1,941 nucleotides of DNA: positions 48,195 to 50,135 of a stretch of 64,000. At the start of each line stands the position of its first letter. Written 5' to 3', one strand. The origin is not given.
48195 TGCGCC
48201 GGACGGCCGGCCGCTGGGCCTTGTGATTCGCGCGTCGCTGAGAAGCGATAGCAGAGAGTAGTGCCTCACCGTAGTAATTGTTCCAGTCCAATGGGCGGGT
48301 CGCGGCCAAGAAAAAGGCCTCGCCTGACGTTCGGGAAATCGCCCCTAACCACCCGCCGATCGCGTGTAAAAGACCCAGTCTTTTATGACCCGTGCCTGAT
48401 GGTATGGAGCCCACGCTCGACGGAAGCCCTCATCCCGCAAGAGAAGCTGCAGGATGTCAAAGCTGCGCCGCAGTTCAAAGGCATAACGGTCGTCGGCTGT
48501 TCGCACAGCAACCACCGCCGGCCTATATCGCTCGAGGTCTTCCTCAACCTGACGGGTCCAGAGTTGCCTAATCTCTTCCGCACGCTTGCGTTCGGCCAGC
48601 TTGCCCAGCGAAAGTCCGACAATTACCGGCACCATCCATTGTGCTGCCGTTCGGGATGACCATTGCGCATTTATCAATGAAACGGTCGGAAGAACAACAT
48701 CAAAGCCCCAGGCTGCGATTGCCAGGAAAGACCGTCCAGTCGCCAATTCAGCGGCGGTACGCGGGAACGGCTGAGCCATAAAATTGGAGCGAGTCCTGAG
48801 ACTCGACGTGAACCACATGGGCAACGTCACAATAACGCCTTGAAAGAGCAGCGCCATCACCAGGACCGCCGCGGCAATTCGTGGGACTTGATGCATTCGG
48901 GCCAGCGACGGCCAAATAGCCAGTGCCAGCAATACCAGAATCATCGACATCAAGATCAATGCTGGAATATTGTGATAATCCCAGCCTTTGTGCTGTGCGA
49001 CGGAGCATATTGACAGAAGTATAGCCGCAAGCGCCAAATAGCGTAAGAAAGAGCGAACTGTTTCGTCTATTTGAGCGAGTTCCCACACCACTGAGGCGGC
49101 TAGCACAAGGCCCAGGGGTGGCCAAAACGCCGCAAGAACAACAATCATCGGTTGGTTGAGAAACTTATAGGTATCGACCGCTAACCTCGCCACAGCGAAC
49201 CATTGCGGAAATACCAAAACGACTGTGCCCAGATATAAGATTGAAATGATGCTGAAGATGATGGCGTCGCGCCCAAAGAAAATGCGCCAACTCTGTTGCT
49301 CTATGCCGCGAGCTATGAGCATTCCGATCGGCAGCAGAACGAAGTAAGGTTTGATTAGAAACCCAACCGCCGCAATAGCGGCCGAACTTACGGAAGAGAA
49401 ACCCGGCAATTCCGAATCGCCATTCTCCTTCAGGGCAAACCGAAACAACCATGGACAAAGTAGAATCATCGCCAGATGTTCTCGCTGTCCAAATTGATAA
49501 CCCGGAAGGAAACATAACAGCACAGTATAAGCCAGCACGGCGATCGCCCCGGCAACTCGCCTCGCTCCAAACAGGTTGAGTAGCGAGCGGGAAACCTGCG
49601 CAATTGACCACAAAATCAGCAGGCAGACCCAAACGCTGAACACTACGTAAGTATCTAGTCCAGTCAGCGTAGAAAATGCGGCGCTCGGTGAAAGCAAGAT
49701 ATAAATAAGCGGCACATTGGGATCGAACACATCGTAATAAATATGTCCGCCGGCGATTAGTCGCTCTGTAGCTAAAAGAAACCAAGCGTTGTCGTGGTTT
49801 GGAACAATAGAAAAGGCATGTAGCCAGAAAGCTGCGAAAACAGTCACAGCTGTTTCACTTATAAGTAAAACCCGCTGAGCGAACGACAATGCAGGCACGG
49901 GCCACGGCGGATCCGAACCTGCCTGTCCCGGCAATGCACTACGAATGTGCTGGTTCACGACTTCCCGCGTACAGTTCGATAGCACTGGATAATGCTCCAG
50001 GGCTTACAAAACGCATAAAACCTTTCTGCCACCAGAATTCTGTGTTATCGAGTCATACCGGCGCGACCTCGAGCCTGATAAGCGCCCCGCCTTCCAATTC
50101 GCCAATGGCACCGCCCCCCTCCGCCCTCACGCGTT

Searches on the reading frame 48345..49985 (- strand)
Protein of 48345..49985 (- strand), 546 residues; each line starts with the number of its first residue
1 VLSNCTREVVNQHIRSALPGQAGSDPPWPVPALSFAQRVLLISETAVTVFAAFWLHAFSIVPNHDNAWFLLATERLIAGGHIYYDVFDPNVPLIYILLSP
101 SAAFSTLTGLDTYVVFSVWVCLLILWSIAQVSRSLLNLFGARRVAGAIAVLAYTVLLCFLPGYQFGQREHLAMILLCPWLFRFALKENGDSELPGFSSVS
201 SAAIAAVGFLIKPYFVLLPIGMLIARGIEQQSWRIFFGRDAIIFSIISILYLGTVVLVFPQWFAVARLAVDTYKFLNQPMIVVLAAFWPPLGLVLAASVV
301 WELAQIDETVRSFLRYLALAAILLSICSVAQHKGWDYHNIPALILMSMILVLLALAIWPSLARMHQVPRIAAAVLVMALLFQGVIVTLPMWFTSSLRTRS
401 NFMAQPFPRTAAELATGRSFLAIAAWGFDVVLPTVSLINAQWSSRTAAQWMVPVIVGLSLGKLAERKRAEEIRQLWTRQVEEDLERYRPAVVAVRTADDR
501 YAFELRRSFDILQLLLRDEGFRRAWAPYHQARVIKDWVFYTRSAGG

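Call 9: search_protein_families(library=pfam, proteins=[window:48345-49985:-], max_evalue=0.01)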
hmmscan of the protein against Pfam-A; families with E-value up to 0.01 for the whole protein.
window:48345-49985:- (546 aa): 0 families

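Call 28: find_homologous_proteins(query=window:48345-49985:-)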
Query window:48345-49985:- (546 aa): 53 proteins with E <= 0.001 among 8000 candidates.
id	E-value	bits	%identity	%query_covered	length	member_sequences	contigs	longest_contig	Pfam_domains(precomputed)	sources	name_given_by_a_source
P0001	0.0e+0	1182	100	98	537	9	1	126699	-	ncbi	ncbi:MAG: hypothetical protein ABSC63_04190 [Candidatus Binataceae bacterium]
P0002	2.7e-247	840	75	95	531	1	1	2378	-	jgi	jgi:hypothetical protein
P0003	2.6e-234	797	71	95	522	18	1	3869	-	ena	-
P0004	2.8e-215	734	92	67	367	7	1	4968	-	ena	-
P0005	6.2e-214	730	63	97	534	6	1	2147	-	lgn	-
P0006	1.3e-162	561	53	93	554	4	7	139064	-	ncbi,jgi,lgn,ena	-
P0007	9.0e-109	383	66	49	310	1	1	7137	-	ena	-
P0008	5.9e-90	321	37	90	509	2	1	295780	-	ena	-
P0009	1.3e-31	128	29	89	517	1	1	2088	-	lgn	-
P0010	1.5e-29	121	27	89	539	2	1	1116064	-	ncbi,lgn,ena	-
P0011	1.5e-28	118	29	88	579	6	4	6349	-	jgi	jgi:hypothetical protein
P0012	1.7e-28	118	29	88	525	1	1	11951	-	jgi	jgi:hypothetical protein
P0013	2.4e-27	114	30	86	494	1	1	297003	-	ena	-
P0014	1.4e-24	105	25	91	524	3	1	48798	-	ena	-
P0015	1.9e-24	105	27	88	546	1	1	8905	-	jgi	jgi:hypothetical protein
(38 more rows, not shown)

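Call 29: find_encoding_contigs(protein=P0006, flank=10000, max_places=4)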
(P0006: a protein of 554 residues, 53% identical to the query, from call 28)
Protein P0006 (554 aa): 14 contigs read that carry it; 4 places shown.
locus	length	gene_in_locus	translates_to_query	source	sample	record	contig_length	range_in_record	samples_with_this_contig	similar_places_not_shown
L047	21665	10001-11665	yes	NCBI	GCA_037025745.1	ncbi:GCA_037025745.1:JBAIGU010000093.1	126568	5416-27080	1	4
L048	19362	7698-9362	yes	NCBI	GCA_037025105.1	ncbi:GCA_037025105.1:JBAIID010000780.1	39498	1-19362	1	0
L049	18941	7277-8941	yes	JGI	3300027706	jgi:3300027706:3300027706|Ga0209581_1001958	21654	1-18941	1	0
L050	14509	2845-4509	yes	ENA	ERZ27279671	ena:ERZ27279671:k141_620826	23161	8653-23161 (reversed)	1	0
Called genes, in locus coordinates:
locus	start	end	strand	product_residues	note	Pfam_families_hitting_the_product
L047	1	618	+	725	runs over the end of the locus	-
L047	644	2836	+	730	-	-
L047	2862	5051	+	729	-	PF19830:DUF6311 (weak)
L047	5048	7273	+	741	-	PF19830:DUF6311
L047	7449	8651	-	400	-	PF01757:Acyl_transf_3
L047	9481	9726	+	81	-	-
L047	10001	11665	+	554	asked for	-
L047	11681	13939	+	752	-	-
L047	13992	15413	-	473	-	-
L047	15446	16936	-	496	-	-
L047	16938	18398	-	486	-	-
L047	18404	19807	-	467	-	PF17767:NAPRTase_N, PF04095:NAPRTase, PF17956:NAPRTase_C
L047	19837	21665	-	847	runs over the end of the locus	PF20437:LonC_helical, PF13654:AAA_32, PF20436:LonB_AAA-LID, PF05362:Lon_C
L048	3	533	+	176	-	?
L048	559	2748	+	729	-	PF19830:DUF6311 (weak)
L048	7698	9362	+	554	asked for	-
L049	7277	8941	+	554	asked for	-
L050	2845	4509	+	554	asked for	-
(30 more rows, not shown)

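Call 30: find_encoding_contigs(protein=P0004, flank=10000, max_places=4)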
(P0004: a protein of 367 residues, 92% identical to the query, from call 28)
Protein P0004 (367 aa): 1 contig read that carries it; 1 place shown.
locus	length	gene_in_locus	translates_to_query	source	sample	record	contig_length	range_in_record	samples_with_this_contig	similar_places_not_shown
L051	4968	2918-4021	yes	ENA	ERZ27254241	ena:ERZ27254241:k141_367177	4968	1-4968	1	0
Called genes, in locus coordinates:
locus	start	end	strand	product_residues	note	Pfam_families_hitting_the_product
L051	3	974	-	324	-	?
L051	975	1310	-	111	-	-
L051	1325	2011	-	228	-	PF08241:Methyltransf_11, PF13649:Methyltransf_25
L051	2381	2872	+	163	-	-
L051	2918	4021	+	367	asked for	-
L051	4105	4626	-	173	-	PF01075:Glyco_transf_9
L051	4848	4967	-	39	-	?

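Call 31: find_encoding_contigs(protein=P0007, flank=10000, max_places=4)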
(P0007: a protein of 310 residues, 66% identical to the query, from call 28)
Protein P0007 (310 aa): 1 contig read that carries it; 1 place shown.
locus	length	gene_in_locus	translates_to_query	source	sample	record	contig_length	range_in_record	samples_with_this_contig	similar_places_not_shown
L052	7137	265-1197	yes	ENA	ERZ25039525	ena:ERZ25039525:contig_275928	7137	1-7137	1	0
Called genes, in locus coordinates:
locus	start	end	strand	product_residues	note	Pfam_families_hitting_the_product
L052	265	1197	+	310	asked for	-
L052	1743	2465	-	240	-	-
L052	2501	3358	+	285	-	-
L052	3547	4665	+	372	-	PF04909:Amidohydro_2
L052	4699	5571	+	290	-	PF01522:Polysacc_deac_1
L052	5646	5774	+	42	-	-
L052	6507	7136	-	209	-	?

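Call 36: find_encoding_contigs(protein=P0003, flank=10000, max_places=6)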
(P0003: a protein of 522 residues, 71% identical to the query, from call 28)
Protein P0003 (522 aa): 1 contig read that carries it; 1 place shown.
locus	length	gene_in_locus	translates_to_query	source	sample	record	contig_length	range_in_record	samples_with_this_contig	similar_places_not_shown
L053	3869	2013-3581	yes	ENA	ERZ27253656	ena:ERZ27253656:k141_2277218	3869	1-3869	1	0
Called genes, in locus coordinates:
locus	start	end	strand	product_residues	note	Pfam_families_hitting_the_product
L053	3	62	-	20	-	?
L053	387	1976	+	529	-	-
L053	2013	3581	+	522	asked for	-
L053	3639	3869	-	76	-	?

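Call 37: find_encoding_contigs(protein=P0002, flank=10000, max_places=4)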
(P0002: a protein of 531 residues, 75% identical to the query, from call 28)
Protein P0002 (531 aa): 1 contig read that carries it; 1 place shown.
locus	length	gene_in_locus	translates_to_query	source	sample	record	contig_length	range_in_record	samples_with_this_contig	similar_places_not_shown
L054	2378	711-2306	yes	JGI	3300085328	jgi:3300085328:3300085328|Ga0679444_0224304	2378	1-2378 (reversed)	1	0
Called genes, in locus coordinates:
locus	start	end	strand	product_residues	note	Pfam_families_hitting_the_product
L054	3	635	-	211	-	?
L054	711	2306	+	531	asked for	-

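Call 38: find_encoding_contigs(protein=P0005, flank=10000, max_places=4)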
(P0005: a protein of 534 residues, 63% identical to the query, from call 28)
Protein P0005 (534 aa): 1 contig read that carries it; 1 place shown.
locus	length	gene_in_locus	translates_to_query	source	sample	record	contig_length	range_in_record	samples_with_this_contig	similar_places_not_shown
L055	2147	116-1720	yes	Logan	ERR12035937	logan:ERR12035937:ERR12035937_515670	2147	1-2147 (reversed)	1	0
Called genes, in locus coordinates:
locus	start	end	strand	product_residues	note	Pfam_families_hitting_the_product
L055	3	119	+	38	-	?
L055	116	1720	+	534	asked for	-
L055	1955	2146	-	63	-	?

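Call 66: find_related_loci(query=window:48345-49985:-, collection=viral_contigs, flank=5000)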
Query window:48345-49985:- (546 aa) in viral_contigs; peptide patterns used: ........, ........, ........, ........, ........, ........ (x = any residue, [..] = any of these).
1 stretches matched a pattern, but none encodes a relative of the query by tblastn (E <= 1e-3).
